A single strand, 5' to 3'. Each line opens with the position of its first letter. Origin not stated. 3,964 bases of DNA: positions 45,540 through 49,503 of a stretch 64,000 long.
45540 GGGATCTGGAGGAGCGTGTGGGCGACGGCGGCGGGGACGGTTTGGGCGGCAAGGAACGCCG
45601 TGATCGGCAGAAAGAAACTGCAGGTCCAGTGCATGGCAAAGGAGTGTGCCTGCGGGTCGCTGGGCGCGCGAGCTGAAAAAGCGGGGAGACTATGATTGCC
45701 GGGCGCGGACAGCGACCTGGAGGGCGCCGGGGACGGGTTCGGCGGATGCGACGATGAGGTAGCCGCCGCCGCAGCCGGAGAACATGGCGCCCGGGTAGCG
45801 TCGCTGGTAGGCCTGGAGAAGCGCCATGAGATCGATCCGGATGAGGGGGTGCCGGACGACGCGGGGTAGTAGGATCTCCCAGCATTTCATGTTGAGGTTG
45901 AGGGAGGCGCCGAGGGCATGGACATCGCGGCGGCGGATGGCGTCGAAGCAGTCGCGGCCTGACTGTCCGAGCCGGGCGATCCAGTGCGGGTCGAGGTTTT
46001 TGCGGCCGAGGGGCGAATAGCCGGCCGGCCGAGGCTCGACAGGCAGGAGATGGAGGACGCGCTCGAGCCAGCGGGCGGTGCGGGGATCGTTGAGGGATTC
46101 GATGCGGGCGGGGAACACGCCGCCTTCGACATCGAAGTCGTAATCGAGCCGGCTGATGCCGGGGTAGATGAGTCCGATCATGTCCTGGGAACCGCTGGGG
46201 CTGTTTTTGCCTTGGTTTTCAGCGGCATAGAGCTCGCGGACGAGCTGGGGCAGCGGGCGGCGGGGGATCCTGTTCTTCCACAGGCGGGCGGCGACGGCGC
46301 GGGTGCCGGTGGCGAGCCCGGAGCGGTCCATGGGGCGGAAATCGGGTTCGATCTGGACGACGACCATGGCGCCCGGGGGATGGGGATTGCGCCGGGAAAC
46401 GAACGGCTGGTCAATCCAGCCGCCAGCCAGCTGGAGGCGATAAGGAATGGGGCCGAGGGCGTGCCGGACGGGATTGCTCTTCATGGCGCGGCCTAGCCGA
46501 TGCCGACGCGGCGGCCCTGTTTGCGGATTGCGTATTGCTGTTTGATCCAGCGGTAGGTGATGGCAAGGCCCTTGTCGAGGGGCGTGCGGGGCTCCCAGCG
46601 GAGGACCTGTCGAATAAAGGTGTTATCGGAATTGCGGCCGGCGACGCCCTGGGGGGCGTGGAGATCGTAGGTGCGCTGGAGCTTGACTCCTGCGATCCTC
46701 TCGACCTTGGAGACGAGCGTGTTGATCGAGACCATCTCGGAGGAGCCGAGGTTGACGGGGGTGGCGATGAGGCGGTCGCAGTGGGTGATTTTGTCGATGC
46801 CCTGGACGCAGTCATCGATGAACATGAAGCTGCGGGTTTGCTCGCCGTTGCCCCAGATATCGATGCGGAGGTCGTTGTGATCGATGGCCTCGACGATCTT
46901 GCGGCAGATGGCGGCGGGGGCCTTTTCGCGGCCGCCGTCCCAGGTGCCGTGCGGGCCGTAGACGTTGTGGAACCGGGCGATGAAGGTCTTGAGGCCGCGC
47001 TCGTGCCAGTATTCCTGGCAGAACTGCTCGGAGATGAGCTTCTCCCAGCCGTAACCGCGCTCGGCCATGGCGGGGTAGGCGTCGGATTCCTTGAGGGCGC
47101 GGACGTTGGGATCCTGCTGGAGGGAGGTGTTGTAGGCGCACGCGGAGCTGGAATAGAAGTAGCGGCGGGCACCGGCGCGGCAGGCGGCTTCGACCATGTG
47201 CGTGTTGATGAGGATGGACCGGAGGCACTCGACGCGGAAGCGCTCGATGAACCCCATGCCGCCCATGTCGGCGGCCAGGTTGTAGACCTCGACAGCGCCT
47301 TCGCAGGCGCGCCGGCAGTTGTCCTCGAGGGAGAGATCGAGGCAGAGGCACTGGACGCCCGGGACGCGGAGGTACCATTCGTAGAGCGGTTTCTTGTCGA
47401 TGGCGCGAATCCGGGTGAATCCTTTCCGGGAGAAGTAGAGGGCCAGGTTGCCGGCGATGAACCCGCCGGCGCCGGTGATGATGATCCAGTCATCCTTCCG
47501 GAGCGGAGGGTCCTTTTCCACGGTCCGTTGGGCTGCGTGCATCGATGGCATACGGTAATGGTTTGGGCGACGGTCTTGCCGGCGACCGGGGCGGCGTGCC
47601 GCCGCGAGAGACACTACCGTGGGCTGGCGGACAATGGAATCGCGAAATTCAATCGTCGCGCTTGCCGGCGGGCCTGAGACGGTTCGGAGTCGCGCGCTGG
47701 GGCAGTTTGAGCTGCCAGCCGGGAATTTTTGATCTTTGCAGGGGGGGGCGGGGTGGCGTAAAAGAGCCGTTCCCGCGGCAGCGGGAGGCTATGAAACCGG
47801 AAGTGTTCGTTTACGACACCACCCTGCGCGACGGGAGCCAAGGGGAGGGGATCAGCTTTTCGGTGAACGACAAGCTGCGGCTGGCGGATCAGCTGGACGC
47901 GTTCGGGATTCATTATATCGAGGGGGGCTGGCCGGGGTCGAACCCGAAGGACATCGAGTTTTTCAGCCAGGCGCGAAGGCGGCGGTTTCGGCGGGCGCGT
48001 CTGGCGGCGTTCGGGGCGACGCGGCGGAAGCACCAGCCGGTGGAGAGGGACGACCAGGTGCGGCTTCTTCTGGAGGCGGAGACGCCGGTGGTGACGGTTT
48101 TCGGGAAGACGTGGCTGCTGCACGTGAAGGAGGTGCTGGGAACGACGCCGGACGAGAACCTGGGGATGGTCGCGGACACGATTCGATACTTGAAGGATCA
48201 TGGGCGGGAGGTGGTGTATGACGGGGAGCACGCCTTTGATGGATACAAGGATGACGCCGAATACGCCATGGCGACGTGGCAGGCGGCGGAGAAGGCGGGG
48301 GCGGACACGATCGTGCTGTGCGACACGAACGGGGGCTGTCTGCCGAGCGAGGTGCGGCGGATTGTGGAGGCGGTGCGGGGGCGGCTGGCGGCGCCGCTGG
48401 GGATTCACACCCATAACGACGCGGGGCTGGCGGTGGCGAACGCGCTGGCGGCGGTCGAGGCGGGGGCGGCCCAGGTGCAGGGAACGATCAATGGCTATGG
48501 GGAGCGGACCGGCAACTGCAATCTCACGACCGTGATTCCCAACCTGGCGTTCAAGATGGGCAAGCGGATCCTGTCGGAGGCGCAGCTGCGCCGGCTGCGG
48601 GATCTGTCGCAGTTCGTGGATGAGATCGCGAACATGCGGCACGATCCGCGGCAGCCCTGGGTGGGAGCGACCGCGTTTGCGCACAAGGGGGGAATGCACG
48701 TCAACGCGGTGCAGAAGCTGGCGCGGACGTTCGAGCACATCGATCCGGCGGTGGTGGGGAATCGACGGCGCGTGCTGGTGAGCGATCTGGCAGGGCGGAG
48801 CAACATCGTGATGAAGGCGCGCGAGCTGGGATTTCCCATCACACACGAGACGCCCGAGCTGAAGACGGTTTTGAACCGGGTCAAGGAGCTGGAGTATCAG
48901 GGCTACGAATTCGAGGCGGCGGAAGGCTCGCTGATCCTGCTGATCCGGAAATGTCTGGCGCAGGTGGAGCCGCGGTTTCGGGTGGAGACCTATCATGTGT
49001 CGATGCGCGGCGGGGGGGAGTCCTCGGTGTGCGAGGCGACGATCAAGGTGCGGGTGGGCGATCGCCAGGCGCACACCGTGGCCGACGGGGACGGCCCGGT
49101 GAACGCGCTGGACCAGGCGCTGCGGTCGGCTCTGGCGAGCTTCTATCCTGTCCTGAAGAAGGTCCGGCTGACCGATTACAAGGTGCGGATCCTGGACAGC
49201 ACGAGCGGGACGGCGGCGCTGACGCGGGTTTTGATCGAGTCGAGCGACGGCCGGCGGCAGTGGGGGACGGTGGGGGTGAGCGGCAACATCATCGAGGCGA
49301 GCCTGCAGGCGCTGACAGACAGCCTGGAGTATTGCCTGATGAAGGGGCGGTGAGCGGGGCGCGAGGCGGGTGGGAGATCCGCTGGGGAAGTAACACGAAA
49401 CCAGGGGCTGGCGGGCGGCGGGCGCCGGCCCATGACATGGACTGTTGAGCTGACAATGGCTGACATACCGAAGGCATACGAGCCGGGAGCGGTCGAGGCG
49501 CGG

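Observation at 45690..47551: Bacterial GDP-mannose 3,5-epimerase homologue followed by a short HddA/fucokinase-like GHMP kinase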

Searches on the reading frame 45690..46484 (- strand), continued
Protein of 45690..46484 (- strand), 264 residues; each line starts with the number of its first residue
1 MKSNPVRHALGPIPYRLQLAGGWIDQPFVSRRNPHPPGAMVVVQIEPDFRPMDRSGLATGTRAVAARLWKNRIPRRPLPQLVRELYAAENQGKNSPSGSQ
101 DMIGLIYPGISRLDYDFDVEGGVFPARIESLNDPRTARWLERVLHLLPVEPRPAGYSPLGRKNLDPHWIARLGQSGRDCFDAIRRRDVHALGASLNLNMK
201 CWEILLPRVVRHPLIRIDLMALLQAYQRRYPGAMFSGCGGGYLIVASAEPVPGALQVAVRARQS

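Call 93: search_protein_families(library=pfam, proteins=[L087:2-889:+, L087:1156-3063:+, L087:3188-4231:+, L087:4218-5252:+, L087:5266-6402:+, L087:6510-7778:+, L087:7842-8252:+, L087:8293-9387:+, L103:3868-5412:+], max_evalue=0.0001)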
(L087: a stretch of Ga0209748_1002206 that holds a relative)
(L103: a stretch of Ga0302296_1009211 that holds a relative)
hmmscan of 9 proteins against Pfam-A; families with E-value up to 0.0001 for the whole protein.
L087:2-889:+ (295 aa): 1 family
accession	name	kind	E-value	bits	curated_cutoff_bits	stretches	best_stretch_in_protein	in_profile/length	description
PF01261.30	AP_endonuc_2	-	2.4e-15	57.3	31.1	1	58-274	2-235/249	Xylose isomerase-like TIM barrel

L087:1156-3063:+ (635 aa): 3 families
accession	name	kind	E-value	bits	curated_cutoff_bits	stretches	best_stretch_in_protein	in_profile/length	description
PF08305.17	NPCBM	-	2.6e-22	79.7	23.9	1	489-576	4-84/137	NPCBM/NEW2 domain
PF16499.11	Melibiase_2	-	2.1e-21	76.9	23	1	205-384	103-283/284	Alpha galactosidase A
PF17801.7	Melibiase_C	-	6.6e-10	39.4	22.9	1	588-634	25-71/71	Alpha galactosidase C-terminal beta sandwich domain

L087:3188-4231:+ (347 aa): 4 families
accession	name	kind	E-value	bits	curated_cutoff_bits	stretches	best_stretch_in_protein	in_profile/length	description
PF00532.27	Peripla_BP_1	-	2.6e-30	106.3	22.2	1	62-328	2-277/281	Periplasmic binding proteins and sugar binding domain of LacI family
PF13377.12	Peripla_BP_3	-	1.1e-18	68.4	26.5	1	173-315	2-149/167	Periplasmic binding protein-like domain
PF13407.12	Peripla_BP_4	-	3.8e-15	56.6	35.1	1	64-314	1-257/258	Periplasmic binding protein domain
PF00356.27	LacI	-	1.4e-11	44.4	27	1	8-50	4-46/46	Bacterial regulatory proteins, lacI family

L087:4218-5252:+ (344 aa): 6 families
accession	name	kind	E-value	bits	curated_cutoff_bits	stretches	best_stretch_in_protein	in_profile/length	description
PF01370.27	Epimerase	-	8.2e-39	133.9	20.9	1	15-246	1-224/240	NAD dependent epimerase/dehydratase family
PF16363.11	GDP_Man_Dehyd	-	1.3e-27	97.6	27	1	17-321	2-332/332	GDP-mannose 4,6 dehydratase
PF01073.25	3Beta_HSD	-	6.2e-13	48.8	22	1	16-191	1-184/280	3-beta hydroxysteroid dehydrogenase/isomerase family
PF05368.20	NmrA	-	2.2e-06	28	27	1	13-128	3-108/298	NmrA-like family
PF07993.18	NAD_binding_4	-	2.2e-06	27.5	20.1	0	69-190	80-209/258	Male sterility protein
PF13460.12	NAD_binding_10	-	7.4e-06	26.4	27.2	1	19-135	1-107/184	NAD(P)H-binding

L087:5266-6402:+ (378 aa): 1 family
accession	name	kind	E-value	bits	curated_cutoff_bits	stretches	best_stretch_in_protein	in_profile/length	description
PF01467.32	CTP_transf_like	-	2.9e-10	40.9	21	1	8-98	2-89/133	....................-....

L087:6510-7778:+ (422 aa): 1 family
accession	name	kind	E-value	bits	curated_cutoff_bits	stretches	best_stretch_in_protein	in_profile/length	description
PF07690.21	MFS_1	-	4.2e-24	85.6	33.4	1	35-361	15-323/347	Major Facilitator Superfamily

L087:7842-8252:+ (136 aa): 1 family
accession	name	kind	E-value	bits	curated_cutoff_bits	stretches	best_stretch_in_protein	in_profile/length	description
PF05336.19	rhaM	-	1.4e-25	90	23.4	1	7-115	1-105/105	L-rhamnose mutarotase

L087:8293-9387:+ (364 aa): 3 families
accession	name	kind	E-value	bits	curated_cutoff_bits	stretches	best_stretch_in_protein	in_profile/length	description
PF00483.29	NTP_transferase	-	8.1e-35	121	21.2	1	12-294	2-242/245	Nucleotidyl transferase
PF22640.1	ManC_GMP_beta-helix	-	7.5e-05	23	27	0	322-353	20-50/55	MannoseP isomerase/GMP-like beta-helix domain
PF12804.13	NTP_transf_3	-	9.5e-05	23.1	27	0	12-122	1-97/160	MobA-like NTP transferase domain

L103:3868-5412:+ (514 aa): 2 families
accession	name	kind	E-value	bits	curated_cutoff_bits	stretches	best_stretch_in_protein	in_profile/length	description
PF01120.23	Alpha_L_fucos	-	1.7e-87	294.6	25.2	1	22-395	5-345/345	Alpha-L-fucosidase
PF16757.11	Fucosidase_C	-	1.1e-06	29.6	25.6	1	432-510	7-87/88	Alpha-L-fucosidase C-terminal domain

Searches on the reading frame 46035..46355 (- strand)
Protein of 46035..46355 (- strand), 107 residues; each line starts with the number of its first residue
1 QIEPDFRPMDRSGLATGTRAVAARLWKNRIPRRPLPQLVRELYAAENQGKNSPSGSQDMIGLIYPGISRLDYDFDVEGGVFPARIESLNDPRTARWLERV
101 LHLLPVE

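Call 87: search_solved_structures(query=A5, max_evalue=10, show_alignments=4)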
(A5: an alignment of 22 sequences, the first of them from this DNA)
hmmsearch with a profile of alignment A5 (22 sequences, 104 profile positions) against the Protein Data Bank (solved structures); distinct sequences matched with E-value up to 10: 4.
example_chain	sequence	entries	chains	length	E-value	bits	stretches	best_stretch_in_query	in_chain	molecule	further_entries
6gyk_U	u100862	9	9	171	0.31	14.6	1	7-74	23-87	Transcription initiation factor IIA large subunit,Transcription initiation factor IIA larg | Transcription initiation factor IIA large subunit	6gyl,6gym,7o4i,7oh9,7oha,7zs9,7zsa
7mkr_AAA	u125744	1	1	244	0.9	13.1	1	15-75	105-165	Glycoside hydrolase, family 6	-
7mks_AAA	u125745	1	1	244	0.9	13.1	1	15-75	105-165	Glycoside hydrolase, family 6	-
4n3o_A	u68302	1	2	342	0.96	13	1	29-76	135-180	Putative D-glycero-D-manno-heptose 7-phosphate kinase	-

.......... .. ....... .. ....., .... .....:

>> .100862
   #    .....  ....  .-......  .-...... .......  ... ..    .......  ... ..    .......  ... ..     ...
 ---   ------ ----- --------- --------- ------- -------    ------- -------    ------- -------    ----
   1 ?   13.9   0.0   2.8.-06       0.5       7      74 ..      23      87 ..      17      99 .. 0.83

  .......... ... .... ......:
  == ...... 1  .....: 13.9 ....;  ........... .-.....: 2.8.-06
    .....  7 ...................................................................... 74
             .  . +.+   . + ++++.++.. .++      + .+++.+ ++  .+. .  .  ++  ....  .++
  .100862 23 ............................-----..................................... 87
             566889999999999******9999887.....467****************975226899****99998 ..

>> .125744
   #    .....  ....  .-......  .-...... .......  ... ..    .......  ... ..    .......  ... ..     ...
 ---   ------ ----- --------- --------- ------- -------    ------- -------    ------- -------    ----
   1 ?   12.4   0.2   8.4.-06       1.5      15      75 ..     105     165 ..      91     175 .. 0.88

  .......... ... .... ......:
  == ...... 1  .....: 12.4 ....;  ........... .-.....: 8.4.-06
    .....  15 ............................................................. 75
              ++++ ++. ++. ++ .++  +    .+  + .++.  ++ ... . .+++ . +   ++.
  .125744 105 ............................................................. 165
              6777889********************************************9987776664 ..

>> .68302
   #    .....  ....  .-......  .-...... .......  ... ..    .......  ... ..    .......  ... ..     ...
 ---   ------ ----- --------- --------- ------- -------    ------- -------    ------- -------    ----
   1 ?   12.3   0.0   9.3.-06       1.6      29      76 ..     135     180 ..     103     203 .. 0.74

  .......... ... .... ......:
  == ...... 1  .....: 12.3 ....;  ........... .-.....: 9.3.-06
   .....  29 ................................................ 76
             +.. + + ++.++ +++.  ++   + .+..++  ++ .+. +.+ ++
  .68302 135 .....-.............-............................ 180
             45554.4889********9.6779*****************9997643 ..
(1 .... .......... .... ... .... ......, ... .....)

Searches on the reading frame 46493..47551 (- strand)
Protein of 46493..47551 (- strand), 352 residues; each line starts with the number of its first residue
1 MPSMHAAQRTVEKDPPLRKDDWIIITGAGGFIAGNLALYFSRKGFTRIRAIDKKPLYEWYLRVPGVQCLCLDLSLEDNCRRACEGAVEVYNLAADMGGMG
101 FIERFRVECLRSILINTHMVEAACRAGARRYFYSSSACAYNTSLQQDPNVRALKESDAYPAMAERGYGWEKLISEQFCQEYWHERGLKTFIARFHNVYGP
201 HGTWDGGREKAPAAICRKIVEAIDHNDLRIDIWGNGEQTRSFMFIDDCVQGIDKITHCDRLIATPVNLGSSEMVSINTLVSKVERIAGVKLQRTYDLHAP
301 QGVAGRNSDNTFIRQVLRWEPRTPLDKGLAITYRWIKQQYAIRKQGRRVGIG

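Call 4: search_protein_families(library=pfam, proteins=[window:46493-47551:-], max_evalue=0.01)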
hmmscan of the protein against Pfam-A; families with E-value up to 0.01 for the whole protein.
window:46493-47551:- (352 aa): 5 families
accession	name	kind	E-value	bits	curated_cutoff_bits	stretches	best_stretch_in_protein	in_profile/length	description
PF01370.27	Epimerase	-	2.8e-31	109.2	20.9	1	23-255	1-224/240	NAD dependent epimerase/dehydratase family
PF16363.11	GDP_Man_Dehyd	-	1.7e-14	54.5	27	1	24-330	1-330/332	GDP-mannose 4,6 dehydratase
PF01073.25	3Beta_HSD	-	3e-07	30.2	22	1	24-200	1-184/280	3-beta hydroxysteroid dehydrogenase/isomerase family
PF05368.20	NmrA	-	1.5e-05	25.2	27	1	21-152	3-123/298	NmrA-like family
PF07993.18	NAD_binding_4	-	0.0042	16.7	20.1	1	117-199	117-209/258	Male sterility protein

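Call 5: search_protein_families(library=ncbifam, proteins=[window:46493-47551:-], max_evalue=0.01)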
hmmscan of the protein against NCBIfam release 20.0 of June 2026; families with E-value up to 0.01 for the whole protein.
window:46493-47551:- (352 aa): 12 families
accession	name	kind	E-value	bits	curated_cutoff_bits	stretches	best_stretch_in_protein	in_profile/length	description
NF047922.1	GDPFucSynFcl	equivalog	4.6e-28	98.6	500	1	88-338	56-303/308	GDP-L-fucose synthase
TIGR04180.1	EDH_00030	hypoth_equivalog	9.4e-16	57.7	475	1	23-321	1-294/297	NAD-dependent 4,6-dehydratase LegB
TIGR01179.1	galE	equivalog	5.5e-15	55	262.3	1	117-339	102-328/332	UDP-glucose 4-epimerase GalE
TIGR02197.1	heptose_epim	equivalog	1.7e-13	50.4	274.6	1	23-288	1-261/316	ADP-glyceromanno-heptose 6-epimerase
TIGR01181.1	dTDP_gluc_dehyt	equivalog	4.9e-13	48.8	365.1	1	119-340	107-315/321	dTDP-glucose 4,6-dehydratase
TIGR03466.1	HpnA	hypoth_equivalog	4.3e-07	29.1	367.65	1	24-192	4-165/327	hopanoid-associated sugar epimerase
TIGR01777.1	yfcH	hypoth_equivalog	3.5e-06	26.8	207.35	1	23-301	1-251/292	TIGR01777 family oxidoreductase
NF042422.1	oxyalk_red_OleD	equivalog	5.8e-06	25.9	580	1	23-178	3-150/329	2-alkyl-3-oxoalkanoate reductase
NF008360.0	PRK11150.1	equivalog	0.00016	21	452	1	130-250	110-219/310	ADP-glyceromanno-heptose 6-epimerase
NF047837.1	UDPAcbARedWbcJ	equivalog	0.00022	20.3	500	0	161-281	97-209/372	UDP-2-acetamido-2,6-beta-L-arabino-hexul-4-ose reductase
NF011728.1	PRK15181.1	equivalog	0.00047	19.3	760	1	117-338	122-339/348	Vi polysaccharide biosynthesis UDP-N-acetylglucosaminuronic acid C-4 epimerase TviC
NF042423.1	oxyalk_red_Shew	equivalog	0.00076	18.6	580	1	22-201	10-178/331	2-alkyl-3-oxoalkanoate reductase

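Call 6: search_solved_structures(query=window:46493-47551:-, max_evalue=1e-10, show_alignments=2)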
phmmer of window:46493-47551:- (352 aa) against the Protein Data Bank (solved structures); distinct sequences matched with E-value up to 1e-10: 27.
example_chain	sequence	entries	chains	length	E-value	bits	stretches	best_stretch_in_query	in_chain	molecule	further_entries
8sg0_A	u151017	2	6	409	1.9e-80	274.1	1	22-344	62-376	GDP-mannose 3,5-epimerase | GDP-mannose 3,5 epimerase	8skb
2c59_A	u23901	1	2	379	4e-80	273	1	23-343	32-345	GDP-MANNOSE-3', 5'-EPIMERASE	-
2c54_A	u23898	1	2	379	1e-79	271.6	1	23-343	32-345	GDP-MANNOSE-3', 5'-EPIMERASE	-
2c5a_A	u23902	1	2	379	1.4e-79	271.2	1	23-343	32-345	GDP-MANNOSE-3', 5'-EPIMERASE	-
2c5e_A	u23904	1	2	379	2.7e-79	270.3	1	23-343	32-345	GDP-MANNOSE-3', 5'-EPIMERASE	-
7ll6_A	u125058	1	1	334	9.4e-23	84.3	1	92-338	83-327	GDP-L-fucose synthase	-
8du0_A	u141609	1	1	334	9.4e-23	84.3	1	92-338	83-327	GDP-L-fucose synthase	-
6zl6_A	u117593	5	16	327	4e-18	69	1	23-340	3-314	Epimerase domain-containing protein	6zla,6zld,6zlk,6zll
1bws_A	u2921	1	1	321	8.5e-18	68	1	82-338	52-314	PROTEIN (GDP-4-KETO-6-DEOXY-D-MANNOSE EPIMERASE/REDUCTASE)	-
1bsv_A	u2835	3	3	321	8.5e-18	68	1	82-338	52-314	PROTEIN (GDP-FUCOSE SYNTHETASE) | GDP-FUCOSE SYNTHETASE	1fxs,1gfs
6zlj_A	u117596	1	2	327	1.4e-17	67.3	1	23-340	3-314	Epimerase domain-containing protein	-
6wjb_A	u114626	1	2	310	3.3e-17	66.1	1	22-334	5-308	NAD-dependent epimerase/dehydratase family protein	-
1e6u_A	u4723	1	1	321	5.7e-17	65.2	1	82-338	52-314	GDP-FUCOSE SYNTHETASE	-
2b69_A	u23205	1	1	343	9.5e-17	64.5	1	88-345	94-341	UDP-glucuronate decarboxylase 1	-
1e7s_A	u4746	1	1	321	1.1e-16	64.3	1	82-338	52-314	GDP-FUCOSE SYNTHETASE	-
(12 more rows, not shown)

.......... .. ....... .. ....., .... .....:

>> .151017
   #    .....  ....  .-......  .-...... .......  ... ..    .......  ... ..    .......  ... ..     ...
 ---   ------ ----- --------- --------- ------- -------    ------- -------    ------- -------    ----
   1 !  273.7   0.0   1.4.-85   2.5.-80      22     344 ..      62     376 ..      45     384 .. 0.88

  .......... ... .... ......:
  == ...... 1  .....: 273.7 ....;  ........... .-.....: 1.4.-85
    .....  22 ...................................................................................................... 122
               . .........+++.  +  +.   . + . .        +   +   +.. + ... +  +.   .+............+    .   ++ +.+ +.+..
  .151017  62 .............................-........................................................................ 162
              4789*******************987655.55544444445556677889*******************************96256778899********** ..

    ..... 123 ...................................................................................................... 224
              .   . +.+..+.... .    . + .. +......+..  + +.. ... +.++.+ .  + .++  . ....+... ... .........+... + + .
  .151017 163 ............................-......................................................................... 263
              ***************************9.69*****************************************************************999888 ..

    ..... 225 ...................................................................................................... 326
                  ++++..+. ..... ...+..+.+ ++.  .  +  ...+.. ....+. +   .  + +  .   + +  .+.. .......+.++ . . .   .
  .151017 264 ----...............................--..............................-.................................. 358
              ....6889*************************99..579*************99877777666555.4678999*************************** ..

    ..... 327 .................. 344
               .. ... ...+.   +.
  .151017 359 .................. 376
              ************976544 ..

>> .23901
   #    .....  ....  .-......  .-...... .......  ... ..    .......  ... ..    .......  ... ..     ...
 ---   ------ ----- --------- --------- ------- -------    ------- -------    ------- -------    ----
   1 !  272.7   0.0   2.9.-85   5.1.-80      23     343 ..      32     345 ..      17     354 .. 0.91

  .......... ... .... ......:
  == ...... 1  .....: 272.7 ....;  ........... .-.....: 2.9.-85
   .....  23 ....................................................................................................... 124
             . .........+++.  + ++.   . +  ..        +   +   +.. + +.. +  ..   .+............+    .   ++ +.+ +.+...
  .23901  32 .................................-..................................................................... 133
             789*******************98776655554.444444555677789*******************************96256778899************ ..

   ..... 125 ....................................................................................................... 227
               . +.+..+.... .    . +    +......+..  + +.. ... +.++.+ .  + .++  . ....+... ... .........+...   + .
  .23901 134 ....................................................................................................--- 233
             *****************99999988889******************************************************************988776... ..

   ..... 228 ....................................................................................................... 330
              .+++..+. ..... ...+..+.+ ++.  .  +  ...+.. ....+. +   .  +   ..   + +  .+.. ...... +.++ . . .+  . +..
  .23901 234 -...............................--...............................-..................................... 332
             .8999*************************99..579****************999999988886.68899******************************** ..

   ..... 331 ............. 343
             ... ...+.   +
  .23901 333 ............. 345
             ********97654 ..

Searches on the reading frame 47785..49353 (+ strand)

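Call 9: search_protein_families(library=pfam, proteins=[window:47785-49353:+], max_evalue=0.001)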
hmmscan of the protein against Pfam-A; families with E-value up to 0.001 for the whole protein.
window:47785-49353:+ (522 aa): 3 families
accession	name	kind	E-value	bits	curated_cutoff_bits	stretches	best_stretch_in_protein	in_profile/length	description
PF00682.25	HMGL-like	-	2.2e-51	175.2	29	1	9-278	4-260/260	HMGL-like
PF08502.15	LeuA_dimer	-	8.5e-25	87.6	24.9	1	379-517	3-130/131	LeuA allosteric (dimerisation) domain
PF22617.1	HCS_D2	-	3.9e-14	53.2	27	1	293-370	2-78/82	Homocitrate synthase post-HMGL domain-like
